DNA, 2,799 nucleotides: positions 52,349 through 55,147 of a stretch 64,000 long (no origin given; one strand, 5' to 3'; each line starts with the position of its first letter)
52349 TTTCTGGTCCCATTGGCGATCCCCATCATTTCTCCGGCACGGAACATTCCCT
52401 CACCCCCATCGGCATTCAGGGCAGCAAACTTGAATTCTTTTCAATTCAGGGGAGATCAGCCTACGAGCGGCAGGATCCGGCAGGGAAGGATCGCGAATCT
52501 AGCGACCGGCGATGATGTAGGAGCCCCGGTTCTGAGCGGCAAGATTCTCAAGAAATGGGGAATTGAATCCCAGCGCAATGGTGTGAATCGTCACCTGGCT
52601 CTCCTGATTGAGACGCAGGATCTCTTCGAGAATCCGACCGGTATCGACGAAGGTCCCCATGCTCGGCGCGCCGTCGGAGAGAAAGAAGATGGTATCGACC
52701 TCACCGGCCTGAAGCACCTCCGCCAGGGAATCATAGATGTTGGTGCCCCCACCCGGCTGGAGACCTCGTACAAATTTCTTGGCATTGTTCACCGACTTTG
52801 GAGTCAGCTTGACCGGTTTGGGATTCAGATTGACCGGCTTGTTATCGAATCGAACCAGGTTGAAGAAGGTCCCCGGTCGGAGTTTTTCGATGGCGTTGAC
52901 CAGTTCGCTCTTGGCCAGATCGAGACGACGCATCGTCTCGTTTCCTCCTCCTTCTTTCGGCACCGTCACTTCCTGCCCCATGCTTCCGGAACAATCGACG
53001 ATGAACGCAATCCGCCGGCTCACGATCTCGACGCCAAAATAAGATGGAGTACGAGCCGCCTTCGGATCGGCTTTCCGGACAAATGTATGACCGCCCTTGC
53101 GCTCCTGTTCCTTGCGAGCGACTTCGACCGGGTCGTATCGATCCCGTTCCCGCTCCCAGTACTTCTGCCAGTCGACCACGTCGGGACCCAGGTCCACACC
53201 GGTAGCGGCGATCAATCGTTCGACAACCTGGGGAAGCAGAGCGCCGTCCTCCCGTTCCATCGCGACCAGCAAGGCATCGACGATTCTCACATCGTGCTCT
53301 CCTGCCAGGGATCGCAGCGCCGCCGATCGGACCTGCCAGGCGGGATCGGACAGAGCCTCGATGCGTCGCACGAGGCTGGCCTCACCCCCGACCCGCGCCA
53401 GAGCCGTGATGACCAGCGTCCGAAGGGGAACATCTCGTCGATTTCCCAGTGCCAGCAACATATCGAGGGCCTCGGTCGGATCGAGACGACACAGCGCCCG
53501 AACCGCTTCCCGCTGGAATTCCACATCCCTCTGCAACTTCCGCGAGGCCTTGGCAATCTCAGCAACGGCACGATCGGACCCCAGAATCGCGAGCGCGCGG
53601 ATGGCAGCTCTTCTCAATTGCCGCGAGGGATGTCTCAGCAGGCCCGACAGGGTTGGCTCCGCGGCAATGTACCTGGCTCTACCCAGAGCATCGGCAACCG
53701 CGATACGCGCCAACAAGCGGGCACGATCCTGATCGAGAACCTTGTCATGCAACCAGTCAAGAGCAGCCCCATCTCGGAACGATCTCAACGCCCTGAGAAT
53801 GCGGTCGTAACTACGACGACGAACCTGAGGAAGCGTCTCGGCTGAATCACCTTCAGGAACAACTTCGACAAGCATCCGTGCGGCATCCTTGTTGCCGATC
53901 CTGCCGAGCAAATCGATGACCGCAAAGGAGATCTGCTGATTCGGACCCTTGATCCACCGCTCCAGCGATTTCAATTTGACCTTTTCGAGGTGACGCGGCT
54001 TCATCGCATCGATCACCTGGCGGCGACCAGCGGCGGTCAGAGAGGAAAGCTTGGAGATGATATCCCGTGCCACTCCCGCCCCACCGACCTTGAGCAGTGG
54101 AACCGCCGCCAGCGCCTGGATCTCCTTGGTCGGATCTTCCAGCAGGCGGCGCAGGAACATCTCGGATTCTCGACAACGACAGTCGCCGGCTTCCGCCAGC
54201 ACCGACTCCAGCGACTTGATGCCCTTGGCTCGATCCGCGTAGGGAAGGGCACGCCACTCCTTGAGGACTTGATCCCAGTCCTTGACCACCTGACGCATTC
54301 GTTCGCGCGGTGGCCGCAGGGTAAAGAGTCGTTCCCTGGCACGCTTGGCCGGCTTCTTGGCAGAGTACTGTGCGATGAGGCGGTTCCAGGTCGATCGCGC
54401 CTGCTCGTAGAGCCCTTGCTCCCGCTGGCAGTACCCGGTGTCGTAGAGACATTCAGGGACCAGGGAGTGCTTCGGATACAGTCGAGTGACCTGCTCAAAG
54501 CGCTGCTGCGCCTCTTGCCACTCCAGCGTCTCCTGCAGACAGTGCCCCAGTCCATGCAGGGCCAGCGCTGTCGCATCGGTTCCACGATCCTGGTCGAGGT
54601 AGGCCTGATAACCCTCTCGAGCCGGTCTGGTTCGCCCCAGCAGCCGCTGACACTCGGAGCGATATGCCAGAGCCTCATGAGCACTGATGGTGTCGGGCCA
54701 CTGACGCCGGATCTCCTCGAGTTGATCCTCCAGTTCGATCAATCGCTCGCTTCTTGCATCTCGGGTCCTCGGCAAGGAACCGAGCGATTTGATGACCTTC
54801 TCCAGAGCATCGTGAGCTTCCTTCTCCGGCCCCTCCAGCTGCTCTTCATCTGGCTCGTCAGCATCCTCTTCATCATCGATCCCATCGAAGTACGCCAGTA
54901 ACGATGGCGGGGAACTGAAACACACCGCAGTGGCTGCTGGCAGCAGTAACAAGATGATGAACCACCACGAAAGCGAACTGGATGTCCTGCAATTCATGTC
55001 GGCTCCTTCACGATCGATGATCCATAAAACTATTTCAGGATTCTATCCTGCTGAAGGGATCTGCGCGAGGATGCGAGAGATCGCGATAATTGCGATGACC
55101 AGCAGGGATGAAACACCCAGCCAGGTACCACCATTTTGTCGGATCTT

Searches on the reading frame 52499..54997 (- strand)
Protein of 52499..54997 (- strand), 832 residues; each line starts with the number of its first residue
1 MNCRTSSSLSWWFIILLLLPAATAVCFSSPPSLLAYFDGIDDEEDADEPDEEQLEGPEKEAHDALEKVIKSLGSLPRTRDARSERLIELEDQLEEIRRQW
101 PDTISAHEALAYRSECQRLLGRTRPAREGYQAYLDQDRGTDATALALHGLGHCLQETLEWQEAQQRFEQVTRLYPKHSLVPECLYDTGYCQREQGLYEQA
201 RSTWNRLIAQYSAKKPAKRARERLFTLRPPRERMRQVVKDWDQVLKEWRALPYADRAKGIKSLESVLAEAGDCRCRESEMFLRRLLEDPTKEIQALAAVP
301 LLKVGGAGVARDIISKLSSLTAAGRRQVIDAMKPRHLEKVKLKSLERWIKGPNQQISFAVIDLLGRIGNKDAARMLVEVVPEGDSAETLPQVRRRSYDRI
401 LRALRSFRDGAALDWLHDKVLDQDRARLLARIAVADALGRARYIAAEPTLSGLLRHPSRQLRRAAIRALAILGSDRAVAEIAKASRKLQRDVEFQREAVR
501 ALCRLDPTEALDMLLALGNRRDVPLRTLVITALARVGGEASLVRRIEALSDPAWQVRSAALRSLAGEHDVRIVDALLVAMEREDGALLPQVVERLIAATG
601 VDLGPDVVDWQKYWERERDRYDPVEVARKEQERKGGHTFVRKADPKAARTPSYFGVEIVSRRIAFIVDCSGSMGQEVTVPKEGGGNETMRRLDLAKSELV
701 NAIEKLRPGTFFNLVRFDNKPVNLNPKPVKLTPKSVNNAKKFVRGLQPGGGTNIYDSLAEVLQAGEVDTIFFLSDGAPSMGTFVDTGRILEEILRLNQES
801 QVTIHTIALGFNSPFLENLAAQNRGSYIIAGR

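Call 16: search_protein_families(library=pfam, proteins=[window:52499-54997:-], max_evalue=0.00001)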
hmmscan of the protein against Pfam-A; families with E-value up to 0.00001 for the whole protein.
window:52499-54997:- (832 aa): 6 families
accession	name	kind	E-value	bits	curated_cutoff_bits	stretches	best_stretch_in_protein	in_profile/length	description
PF13646.12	HEAT_2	-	9.8e-20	71.1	27.7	1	431-484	17-70/88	HEAT repeats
PF13768.12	VWA_3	-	2.5e-15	57.3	27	1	693-827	18-153/155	von Willebrand factor type A domain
PF13174.12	TPR_6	-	6.1e-11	42.7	26.3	0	182-211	1-30/33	Tetratricopeptide repeat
PF13519.12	VWA_2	-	3.3e-08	34.6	27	1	664-776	2-106/107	von Willebrand factor type A domain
PF02985.28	HEAT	-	1.9e-06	28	23.5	0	547-565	7-25/31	HEAT repeat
PF13424.12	TPR_12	-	2.3e-06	28.1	30.1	1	143-207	2-71/77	Tetratricopeptide repeat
